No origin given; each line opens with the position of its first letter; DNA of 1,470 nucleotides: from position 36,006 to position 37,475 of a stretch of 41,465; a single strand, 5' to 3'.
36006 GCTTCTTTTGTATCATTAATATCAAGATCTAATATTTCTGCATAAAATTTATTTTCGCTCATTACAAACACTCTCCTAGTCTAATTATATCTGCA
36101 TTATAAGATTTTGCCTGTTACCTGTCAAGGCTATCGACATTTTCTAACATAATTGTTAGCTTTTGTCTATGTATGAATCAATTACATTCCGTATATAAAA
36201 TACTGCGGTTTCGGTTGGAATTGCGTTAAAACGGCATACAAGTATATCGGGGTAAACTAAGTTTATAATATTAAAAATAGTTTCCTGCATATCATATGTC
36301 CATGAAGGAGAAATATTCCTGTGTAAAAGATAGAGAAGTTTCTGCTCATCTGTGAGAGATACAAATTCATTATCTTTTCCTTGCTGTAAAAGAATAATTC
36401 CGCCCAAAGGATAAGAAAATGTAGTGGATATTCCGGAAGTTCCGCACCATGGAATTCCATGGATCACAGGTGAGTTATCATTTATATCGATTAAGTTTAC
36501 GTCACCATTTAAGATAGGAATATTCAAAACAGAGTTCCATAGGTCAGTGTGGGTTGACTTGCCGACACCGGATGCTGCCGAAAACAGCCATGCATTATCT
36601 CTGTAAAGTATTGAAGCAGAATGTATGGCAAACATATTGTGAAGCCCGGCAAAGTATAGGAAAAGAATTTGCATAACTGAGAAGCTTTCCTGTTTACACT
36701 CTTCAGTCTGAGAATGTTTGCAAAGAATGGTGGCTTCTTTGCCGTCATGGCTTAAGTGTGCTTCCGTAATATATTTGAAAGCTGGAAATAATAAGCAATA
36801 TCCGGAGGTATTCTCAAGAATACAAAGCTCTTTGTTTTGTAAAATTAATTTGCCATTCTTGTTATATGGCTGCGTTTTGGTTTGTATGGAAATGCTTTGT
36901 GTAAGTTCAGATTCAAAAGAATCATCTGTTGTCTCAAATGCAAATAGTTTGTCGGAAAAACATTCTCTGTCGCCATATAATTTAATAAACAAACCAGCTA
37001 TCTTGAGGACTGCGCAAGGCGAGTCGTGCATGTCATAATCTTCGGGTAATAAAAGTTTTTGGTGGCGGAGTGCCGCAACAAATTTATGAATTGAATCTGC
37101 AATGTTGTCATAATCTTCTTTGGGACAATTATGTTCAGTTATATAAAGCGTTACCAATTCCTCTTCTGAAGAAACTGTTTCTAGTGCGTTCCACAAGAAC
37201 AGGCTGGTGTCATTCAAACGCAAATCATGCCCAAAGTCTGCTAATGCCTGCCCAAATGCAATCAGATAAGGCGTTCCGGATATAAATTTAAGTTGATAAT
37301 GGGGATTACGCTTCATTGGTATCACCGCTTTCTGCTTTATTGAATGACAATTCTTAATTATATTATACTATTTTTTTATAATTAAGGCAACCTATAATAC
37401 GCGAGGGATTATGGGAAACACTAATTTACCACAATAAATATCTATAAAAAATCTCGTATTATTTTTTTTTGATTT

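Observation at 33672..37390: Compact AT-rich cassette: PqqD(RRE)-HPr-kinase-like fusion, a leader-bearing 165-aa Cys/His-rich protein and an ABC exporter. Candidate RiPP-style modification/export system acting on a protein-sized substrate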

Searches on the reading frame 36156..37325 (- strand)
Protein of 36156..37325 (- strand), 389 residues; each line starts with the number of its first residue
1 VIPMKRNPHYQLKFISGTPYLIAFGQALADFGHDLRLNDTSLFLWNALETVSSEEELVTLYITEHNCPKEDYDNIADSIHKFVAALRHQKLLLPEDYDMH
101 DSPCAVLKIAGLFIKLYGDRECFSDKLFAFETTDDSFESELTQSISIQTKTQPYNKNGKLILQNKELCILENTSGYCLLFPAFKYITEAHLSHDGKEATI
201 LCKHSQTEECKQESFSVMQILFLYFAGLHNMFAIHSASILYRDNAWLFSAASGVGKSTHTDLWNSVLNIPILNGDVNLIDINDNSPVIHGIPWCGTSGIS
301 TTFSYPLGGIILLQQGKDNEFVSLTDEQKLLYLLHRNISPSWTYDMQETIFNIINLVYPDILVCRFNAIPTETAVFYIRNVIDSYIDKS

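Call 3: search_protein_families(library=pfam, proteins=[window:36156-37325:-], max_evalue=1)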
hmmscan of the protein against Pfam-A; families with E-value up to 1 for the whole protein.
window:36156-37325:- (389 aa): 1 family
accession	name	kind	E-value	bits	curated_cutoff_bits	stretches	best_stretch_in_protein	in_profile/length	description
PF05402.18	PqqD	-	0.0001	23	23.4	1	35-92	13-67/67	Coenzyme PQQ synthesis protein D (PqqD)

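Call 4: search_protein_families(library=ncbifam, proteins=[window:36156-37325:-], max_evalue=1)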
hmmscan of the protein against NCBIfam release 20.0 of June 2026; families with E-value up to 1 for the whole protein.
window:36156-37325:- (389 aa): 0 families

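Call 5: find_homologous_proteins(query=window:36156-37325:-)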
Query window:36156-37325:- (389 aa): 1364 proteins with E <= 0.001 among 3222 candidates; the best 120 are listed.
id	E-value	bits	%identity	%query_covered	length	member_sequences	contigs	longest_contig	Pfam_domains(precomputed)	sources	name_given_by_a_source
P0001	3.7e-263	891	100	99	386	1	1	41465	-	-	-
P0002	1.4e-221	754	83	99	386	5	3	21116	PF27840.1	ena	-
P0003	2.3e-204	697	77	99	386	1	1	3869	PF27840.1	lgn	-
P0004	6.1e-189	646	71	99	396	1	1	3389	-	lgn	-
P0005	5.4e-186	637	71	99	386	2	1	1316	-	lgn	-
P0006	1.9e-152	526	69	84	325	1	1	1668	-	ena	-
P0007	2.1e-142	493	57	98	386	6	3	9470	PF27840.1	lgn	-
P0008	3.3e-123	430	51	99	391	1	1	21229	PF05402.19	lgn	-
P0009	5.9e-121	423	50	98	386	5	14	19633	PF27840.1,PF05402.19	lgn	-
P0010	6.7e-117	409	50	99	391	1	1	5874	PF27840.1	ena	-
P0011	2.1e-116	408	49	99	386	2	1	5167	PF27840.1,PF05402.19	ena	-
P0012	2.2e-115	404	49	98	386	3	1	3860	PF27840.1,PF05402.19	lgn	-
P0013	4.8e-115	403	49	99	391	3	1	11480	PF27840.1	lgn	-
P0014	6.4e-115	403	48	98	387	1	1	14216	PF27840.1,PF05402.19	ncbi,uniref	uniref:PqqD family peptide modification chaperone n=1 Tax=Acetatifactor sp. TaxID=1872090 RepID=UPI0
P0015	7.4e-115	402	49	99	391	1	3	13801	PF27840.1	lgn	-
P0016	8.5e-115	402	48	99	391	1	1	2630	PF27840.1,PF05402.19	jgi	-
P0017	1.0e-114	402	49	99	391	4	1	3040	PF27840.1,PF05402.19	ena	-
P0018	1.7e-114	401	48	99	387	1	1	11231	PF27840.1,PF05402.19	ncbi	-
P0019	7.9e-114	399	46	99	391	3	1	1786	PF27840.1,PF05402.19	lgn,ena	-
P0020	2.8e-113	397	49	99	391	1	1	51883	-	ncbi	-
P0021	4.3e-113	397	48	99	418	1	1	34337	PF27840.1,PF05402.19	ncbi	-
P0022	2.9e-112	394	47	99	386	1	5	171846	PF27840.1,PF05402.19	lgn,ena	-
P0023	3.9e-112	393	48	99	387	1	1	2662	PF27840.1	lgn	-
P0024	5.4e-112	393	47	99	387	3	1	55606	PF27840.1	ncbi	-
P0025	2.6e-111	391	47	99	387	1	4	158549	-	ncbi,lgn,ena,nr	ncbi:MAG: PqqD family protein [Lachnospiraceae bacterium]|nr:PqqD family protein [Lachnospiraceae ba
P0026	1.5e-110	388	46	99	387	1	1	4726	PF27840.1,PF05402.19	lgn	-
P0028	6.6e-109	383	47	99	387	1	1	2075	PF27840.1,PF05402.19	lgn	-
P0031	2.0e-107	378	46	99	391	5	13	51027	PF27840.1,PF05402.19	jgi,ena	-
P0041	4.9e-90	321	43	99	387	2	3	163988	PF27840.1,PF05402.19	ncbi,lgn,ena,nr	ncbi:MAG: PqqD family peptide modification chaperone [Lachnospiraceae bacterium]|nr:PqqD family pept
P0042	1.7e-89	319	42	98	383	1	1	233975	PF27840.1,PF05402.19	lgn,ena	-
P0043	2.5e-89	318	41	99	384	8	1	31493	PF27840.1,PF05402.19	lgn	-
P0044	3.0e-89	318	41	99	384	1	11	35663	PF27840.1,PF05402.19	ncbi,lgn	-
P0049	5.5e-88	314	41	99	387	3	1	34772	PF27840.1,PF05402.19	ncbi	-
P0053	4.1e-87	311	42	99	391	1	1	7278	PF27840.1,PF05402.19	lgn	-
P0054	5.8e-87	311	42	98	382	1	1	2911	PF27840.1,PF05402.19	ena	-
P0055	1.3e-86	309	41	98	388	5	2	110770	PF27840.1,PF05402.19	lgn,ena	-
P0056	2.5e-86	309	41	99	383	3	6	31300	PF27840.1,PF05402.19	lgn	-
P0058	6.5e-86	307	41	98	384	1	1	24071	PF27840.1,PF05402.19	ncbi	-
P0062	9.9e-85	303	39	98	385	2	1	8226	PF27840.1,PF05402.19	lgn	-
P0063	1.1e-84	303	40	99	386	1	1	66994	PF27840.1,PF05402.19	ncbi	-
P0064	1.4e-84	303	40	99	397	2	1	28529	PF27840.1,PF05402.19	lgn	-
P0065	1.9e-84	302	41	99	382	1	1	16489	PF27840.1,PF05402.19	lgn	-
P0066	2.9e-84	302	41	99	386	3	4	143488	PF27840.1,PF05402.19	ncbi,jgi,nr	ncbi:MAG: PqqD family protein [Lachnospiraceae bacterium]|nr:PqqD family protein [Lachnospiraceae ba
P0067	3.1e-84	302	41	99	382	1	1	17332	PF27840.1,PF05402.19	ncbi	-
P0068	3.2e-84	302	40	99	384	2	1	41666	PF27840.1,PF05402.19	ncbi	-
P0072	4.4e-83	298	39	99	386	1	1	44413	PF27840.1,PF05402.19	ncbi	-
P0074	6.6e-83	297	40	99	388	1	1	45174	PF27840.1,PF05402.19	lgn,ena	-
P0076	1.2e-82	296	39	99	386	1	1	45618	PF27840.1,PF05402.19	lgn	-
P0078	2.0e-82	296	39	98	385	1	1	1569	PF27840.1,PF05402.19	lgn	-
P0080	2.7e-82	295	39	98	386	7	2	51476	PF27840.1,PF05402.19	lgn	-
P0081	3.4e-82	295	39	99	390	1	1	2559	PF27840.1,PF05402.19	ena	-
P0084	4.5e-82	295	38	99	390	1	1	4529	PF27840.1,PF05402.19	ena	-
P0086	9.4e-82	293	38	98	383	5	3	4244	PF27840.1,PF05402.19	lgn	-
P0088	1.6e-81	293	38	99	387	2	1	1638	PF27840.1,PF05402.19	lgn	-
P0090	2.1e-81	292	37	99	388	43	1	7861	PF27840.1,PF05402.19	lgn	-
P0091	2.2e-81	292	40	98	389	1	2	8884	PF27840.1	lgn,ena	-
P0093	2.6e-81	292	37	98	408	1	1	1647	PF27840.1,PF05402.19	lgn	-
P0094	2.7e-81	292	40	98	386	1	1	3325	PF27840.1,PF05402.19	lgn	-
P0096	2.8e-81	292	37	99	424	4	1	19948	PF27840.1,PF05402.19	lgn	-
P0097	3.4e-81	292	40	99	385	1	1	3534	PF27840.1,PF05402.19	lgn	-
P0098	3.9e-81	291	39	99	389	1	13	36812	PF27840.1,PF05402.19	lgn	-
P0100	5.7e-81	291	39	98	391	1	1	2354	PF27840.1,PF05402.19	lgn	-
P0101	5.8e-81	291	38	98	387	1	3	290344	PF27840.1,PF05402.19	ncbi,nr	ncbi:MAG: PqqD family protein [Bacteroidales bacterium]|nr:PqqD family protein [Lachnoclostridium sp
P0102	6.8e-81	291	37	98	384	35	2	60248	PF27840.1,PF05402.19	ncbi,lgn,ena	-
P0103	6.8e-81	291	40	98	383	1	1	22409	PF27840.1,PF05402.19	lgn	-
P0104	8.0e-81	290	40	98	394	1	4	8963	PF27840.1,PF05402.19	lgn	-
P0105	1.0e-80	290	38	98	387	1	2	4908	PF27840.1,PF05402.19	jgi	-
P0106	1.2e-80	290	38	99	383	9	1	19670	PF27840.1,PF05402.19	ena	-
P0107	1.4e-80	290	38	99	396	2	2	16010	PF27840.1,PF05402.19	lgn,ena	-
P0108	1.4e-80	290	39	99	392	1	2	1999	PF27840.1,PF05402.19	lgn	-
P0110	1.6e-80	289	37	98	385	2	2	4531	PF27840.1,PF05402.19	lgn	-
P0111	1.6e-80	289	39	99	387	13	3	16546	PF27840.1,PF05402.19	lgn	-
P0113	1.7e-80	289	40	98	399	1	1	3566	PF27840.1,PF05402.19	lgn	-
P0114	2.0e-80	289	38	99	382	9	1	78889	PF27840.1,PF05402.19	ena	-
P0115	2.1e-80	289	40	99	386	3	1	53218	PF27840.1,PF05402.19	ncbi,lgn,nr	ncbi:MAG: PqqD family protein [Lachnospiraceae bacterium]|nr:PqqD family protein [Lachnospiraceae ba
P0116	2.5e-80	289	38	98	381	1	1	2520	PF27840.1,PF05402.19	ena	-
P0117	3.4e-80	288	40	98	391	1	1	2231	PF27840.1,PF05402.19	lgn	-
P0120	4.3e-80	288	38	98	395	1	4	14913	PF27840.1,PF05402.19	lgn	-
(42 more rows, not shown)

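Call 7: search_solved_structures(query=window:36156-37325:-, max_evalue=10, show_alignments=2)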
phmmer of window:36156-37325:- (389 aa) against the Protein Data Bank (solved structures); distinct sequences matched with E-value up to 10: 3.
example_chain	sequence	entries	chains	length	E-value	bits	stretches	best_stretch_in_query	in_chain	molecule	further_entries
5gm6_t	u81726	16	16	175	0.89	12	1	307-386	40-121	Pre-mRNA-splicing factor SNT309 | SNT309 isoform 1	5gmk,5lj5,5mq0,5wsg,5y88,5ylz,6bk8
6pgw_A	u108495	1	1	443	0.93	11.9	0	276-320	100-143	Protocadherin-19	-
6akm_A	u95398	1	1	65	1.7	11.1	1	47-100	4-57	Suppressor of IKBKE 1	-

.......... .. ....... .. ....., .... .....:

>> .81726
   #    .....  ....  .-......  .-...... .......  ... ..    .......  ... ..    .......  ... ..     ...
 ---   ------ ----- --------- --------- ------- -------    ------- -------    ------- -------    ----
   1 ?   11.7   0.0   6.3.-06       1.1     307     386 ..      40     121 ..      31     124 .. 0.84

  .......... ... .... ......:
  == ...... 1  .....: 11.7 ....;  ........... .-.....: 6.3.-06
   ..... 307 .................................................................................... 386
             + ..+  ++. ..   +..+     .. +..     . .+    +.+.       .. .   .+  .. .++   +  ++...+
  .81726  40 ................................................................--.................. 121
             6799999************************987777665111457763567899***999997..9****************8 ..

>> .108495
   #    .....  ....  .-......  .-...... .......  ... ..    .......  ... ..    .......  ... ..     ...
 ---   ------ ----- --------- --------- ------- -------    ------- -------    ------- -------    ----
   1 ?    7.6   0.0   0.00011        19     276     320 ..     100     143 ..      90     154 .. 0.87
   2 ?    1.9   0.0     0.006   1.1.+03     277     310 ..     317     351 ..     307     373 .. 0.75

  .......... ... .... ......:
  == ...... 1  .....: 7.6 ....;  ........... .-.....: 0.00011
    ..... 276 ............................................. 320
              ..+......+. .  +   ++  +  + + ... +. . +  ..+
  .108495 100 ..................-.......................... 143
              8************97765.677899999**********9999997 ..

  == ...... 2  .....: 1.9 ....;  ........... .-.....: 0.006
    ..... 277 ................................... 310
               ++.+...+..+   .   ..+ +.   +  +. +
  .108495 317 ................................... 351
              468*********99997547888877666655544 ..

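Call 9: search_protein_families(library=pfam, proteins=[P0002, P0009, P0022, P0101], max_evalue=1)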
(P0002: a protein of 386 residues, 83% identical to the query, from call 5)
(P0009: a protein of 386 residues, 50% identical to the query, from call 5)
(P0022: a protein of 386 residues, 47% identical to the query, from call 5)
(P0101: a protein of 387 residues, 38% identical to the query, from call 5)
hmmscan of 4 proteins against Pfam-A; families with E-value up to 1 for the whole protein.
P0002 (386 aa): 1 family
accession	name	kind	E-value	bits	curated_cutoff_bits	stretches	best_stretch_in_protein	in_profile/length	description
PF05402.18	PqqD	-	4.4e-06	27.4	23.4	1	32-89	13-67/67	Coenzyme PQQ synthesis protein D (PqqD)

P0009 (386 aa): 1 family
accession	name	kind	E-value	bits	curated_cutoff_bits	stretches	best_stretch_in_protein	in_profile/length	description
PF05402.18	PqqD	-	2.6e-09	37.7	23.4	1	32-89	13-67/67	Coenzyme PQQ synthesis protein D (PqqD)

P0022 (386 aa): 2 families
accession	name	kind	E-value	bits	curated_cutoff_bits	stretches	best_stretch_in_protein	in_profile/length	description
PF05402.18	PqqD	-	5e-07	30.4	23.4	1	32-89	13-67/67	Coenzyme PQQ synthesis protein D (PqqD)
PF09353.15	DUF1995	-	0.17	12.3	26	1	107-217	75-131/197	Domain of unknown function (DUF1995)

P0101 (387 aa): 1 family
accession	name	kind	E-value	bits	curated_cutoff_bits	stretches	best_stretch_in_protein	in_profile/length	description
PF05402.18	PqqD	-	2.8e-11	44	23.4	1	29-91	8-67/67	Coenzyme PQQ synthesis protein D (PqqD)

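Call 12: search_solved_structures(query=A1, max_evalue=10, show_alignments=3)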
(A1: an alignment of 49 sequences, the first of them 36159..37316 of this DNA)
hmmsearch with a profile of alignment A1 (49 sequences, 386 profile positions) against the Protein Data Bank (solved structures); distinct sequences matched with E-value up to 10: 5.
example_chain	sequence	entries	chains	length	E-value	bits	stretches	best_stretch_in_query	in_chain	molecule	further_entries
9x8z_B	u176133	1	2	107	0.0065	19.1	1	27-91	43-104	PqqD family protein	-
5v1u_A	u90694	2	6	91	0.0095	18.5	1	34-91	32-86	TbiB1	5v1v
9x90_B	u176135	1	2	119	0.023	17.3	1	32-93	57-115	Lasso peptide biosynthesis PqqD family chaperone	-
6jx3_B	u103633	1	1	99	1.4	11.4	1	32-88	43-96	TfuB1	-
8z5n_1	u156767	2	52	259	1.9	11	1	96-176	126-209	Flagellar L-ring protein | FlgH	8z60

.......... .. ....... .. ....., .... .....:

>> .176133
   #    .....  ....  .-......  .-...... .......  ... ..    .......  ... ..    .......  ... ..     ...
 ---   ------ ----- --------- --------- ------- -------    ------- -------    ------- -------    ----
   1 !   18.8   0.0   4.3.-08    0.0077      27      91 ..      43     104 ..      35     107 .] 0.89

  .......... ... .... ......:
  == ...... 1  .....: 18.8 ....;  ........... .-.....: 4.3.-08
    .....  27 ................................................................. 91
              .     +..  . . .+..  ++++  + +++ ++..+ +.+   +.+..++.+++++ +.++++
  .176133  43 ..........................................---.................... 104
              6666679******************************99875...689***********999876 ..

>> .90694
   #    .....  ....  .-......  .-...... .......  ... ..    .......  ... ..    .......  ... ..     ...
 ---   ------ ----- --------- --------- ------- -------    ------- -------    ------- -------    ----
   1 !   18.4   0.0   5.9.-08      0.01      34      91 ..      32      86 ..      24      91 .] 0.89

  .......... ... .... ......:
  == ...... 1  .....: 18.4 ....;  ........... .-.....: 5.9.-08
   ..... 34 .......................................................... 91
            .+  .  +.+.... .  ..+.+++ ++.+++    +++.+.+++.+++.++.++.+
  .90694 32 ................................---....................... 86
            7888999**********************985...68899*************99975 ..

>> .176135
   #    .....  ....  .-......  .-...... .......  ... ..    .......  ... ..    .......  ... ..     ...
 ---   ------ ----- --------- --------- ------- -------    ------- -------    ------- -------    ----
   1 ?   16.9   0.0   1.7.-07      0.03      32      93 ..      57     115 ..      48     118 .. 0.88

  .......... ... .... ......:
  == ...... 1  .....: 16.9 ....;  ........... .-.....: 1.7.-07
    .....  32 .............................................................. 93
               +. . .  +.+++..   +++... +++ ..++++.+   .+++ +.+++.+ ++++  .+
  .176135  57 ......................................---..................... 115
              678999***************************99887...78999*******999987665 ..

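Call 13: find_encoding_contigs(protein=P0022, flank=8000, max_places=2)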
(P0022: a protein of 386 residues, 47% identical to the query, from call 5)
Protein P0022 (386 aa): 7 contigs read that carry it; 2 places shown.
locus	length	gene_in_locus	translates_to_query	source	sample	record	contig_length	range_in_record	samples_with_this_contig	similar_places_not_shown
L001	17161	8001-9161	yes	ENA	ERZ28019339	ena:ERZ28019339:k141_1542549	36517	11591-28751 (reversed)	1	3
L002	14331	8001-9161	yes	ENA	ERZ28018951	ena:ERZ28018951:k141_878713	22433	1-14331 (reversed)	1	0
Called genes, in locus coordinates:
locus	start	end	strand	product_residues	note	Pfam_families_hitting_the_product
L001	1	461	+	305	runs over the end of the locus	PF01145:Band_7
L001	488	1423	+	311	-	PF02729:OTCace_N, PF00185:OTCace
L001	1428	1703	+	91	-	-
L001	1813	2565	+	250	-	PF22570:LiaF-TM, PF09922:LiaF-like_C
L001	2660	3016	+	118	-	PF19642:DUF6145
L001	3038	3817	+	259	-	PF03309:Pan_kinase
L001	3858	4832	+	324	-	PF01207:Dus, PF01180:DHO_dh (faint), PF01680:SOR_SNZ (faint)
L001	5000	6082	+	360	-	PF01118:Semialdhyde_dh, PF02774:Semialdhyde_dhC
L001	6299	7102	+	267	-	PF00753:Lactamase_B (faint), PF13483:Lactamase_B_3 (weak), PF12706:Lactamase_B_2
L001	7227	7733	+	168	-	PF13302:Acetyltransf_3, PF00583:Acetyltransf_1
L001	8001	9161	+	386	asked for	PF05402:PqqD (faint), PF27840:ScmC (weak)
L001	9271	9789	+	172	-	-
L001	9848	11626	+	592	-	PF00664:ABC_membrane, PF02463:SMC_N (faint), PF00005:ABC_tran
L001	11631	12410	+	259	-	PF02811:PHP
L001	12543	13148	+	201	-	-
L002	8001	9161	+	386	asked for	PF05402:PqqD (faint), PF27840:ScmC (weak)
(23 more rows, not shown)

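Call 15: find_encoding_contigs(protein=P0101, flank=6000, max_places=2)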
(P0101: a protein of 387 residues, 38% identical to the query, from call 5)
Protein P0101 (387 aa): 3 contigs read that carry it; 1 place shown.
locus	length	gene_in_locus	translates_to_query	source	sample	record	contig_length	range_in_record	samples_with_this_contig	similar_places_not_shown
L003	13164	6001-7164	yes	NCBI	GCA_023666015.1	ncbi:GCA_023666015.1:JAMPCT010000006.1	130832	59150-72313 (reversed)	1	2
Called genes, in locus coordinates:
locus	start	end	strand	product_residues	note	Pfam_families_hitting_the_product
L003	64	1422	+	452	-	PF01488:Shikimate_DH (faint), PF02254:TrkA_N, PF03435:Sacchrp_dh_NADP (faint), PF03807:F420_oxidored (faint), PF13241:NAD_binding_7 (faint), PF02080:TrkA_C (weak), PF02254:TrkA_N, PF02080:TrkA_C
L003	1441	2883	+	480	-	PF02386:TrkH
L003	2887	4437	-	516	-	PF01841:Transglut_core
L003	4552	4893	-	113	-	PF00015:MCPsignal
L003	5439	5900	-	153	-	-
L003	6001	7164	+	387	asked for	PF27840:ScmC (faint), PF05402:PqqD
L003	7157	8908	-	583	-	PF00664:ABC_membrane, PF00005:ABC_tran, PF02463:SMC_N (weak)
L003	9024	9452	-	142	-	-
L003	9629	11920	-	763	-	-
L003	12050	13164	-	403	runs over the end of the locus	PF14907:NTP_transf_5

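Call 16: find_encoding_contigs(protein=P0042, flank=6000, max_places=1)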
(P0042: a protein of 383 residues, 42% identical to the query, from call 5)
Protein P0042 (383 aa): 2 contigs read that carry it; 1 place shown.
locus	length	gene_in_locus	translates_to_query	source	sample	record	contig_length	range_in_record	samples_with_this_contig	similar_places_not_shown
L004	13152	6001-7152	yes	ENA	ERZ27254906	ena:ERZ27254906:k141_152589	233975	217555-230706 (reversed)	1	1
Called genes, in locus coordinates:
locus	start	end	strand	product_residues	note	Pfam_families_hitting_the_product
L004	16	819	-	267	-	PF00072:Response_reg, PF12833:HTH_18, PF00165:HTH_AraC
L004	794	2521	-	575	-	PF00672:HAMP, PF06580:His_kinase, PF02518:HATPase_c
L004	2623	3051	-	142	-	PF20069:DUF6465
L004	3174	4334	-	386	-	PF00155:Aminotran_1_2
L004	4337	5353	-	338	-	PF00106:adh_short, PF01073:3Beta_HSD, PF01370:Epimerase, PF02719:Polysacc_synt_2, PF04321:RmlD_sub_bind, PF05368:NmrA (faint), PF08659:KR (weak), PF16363:GDP_Man_Dehyd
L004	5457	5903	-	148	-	-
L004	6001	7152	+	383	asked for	PF05402:PqqD, PF27840:ScmC (weak)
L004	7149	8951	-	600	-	PF00664:ABC_membrane, PF00005:ABC_tran, PF13304:AAA_21 (faint), PF02463:SMC_N (weak)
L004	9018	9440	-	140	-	-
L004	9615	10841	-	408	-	PF14907:NTP_transf_5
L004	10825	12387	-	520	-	-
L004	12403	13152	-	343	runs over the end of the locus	PF17101:Stealth_CR1, PF11380:Stealth_CR2, PF17103:Stealth_CR4 (weak)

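Call 17: find_encoding_contigs(protein=P0066, flank=6000, max_places=1)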
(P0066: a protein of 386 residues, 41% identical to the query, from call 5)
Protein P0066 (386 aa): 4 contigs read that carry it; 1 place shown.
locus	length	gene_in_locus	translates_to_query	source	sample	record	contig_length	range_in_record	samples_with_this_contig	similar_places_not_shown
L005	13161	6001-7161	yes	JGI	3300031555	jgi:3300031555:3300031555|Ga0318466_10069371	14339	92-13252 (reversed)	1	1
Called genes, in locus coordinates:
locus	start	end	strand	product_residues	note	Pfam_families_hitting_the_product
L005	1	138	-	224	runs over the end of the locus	PF04607:RelA_SpoT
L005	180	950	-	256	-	PF01925:TauE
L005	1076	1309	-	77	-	-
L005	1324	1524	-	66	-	PF13560:HTH_31 (weak), PF12844:HTH_19, PF01381:HTH_3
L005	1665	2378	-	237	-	PF02698:DUF218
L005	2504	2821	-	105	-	PF13673:Acetyltransf_10 (faint), PF00583:Acetyltransf_1, PF13508:Acetyltransf_7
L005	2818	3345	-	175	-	PF04073:tRNA_edit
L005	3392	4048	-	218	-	PF00300:His_Phos_1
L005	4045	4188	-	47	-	-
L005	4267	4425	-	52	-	-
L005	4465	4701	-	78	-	PF20097:DUF6487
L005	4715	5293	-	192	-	PF02525:Flavodoxin_2, PF03358:FMN_red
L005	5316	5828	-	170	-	-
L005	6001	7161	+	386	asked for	PF05402:PqqD, PF27840:ScmC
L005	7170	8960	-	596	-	PF00664:ABC_membrane, PF13304:AAA_21 (faint), PF00005:ABC_tran, PF02463:SMC_N (weak)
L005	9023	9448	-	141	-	-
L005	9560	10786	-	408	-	PF14907:NTP_transf_5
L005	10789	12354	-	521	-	-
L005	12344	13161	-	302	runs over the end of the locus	?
